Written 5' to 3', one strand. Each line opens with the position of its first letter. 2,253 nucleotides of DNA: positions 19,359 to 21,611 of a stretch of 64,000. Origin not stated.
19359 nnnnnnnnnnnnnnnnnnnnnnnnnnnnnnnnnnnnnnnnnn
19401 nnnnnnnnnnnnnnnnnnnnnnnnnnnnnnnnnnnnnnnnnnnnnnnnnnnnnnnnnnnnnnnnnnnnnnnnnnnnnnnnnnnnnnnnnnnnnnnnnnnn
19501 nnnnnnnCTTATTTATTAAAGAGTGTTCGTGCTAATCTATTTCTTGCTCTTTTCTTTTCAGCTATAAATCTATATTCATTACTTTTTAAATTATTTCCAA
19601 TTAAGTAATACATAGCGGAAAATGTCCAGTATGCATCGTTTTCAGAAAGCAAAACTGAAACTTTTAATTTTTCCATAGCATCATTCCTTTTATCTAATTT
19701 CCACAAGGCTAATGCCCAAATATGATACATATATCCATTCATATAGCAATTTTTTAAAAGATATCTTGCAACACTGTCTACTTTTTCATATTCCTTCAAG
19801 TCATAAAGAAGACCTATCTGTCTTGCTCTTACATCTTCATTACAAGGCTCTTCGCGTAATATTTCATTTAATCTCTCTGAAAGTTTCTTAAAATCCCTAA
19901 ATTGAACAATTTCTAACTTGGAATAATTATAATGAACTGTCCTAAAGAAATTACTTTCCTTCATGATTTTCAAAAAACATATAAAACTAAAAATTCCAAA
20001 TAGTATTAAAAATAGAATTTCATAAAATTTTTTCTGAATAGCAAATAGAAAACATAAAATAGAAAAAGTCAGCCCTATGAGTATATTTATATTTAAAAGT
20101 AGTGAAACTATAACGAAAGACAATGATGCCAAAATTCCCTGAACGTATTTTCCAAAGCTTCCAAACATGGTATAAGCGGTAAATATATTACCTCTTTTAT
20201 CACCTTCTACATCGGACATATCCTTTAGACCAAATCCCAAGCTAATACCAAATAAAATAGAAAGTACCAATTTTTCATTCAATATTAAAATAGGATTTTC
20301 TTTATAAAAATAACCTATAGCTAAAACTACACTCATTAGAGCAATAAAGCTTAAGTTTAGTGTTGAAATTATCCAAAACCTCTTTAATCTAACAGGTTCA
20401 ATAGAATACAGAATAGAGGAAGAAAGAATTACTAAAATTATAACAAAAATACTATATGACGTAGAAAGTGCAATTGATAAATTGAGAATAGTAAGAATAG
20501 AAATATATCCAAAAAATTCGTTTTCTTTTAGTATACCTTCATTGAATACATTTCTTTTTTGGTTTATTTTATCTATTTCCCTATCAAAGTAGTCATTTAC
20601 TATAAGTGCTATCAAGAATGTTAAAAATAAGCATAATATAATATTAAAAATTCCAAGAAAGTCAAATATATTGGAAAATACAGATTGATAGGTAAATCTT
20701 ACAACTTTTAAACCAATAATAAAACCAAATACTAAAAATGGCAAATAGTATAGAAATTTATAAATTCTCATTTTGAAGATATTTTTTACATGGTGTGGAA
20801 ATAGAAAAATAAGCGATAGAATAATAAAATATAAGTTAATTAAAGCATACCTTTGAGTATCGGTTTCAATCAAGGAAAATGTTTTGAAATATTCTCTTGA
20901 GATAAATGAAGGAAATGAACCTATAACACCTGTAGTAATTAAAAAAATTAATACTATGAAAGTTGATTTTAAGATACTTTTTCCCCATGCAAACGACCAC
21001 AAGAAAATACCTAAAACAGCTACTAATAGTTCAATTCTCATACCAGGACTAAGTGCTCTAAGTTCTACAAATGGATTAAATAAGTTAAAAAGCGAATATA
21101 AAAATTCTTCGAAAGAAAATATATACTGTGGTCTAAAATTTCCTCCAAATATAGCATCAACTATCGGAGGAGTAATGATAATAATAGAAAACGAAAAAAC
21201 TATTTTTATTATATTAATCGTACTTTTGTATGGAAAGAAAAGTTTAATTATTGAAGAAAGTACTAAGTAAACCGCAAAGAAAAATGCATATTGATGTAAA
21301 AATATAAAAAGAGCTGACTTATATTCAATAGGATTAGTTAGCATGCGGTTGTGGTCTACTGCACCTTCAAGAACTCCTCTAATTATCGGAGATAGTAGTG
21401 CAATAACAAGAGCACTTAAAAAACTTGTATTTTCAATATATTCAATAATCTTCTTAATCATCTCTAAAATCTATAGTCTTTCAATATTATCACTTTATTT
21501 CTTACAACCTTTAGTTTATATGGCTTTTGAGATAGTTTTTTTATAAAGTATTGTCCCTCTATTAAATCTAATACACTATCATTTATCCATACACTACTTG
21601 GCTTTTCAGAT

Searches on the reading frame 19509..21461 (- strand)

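Call 23: search_protein_families(library=pfam, proteins=[window:19509-21461:-])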
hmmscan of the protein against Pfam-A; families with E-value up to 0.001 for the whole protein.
window:19509-21461:- (650 aa): 1 family
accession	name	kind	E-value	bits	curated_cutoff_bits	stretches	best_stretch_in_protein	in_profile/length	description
PF01040.23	UbiA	-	6.4e-19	68.7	34.2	1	265-475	16-229/250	UbiA prenyltransferase family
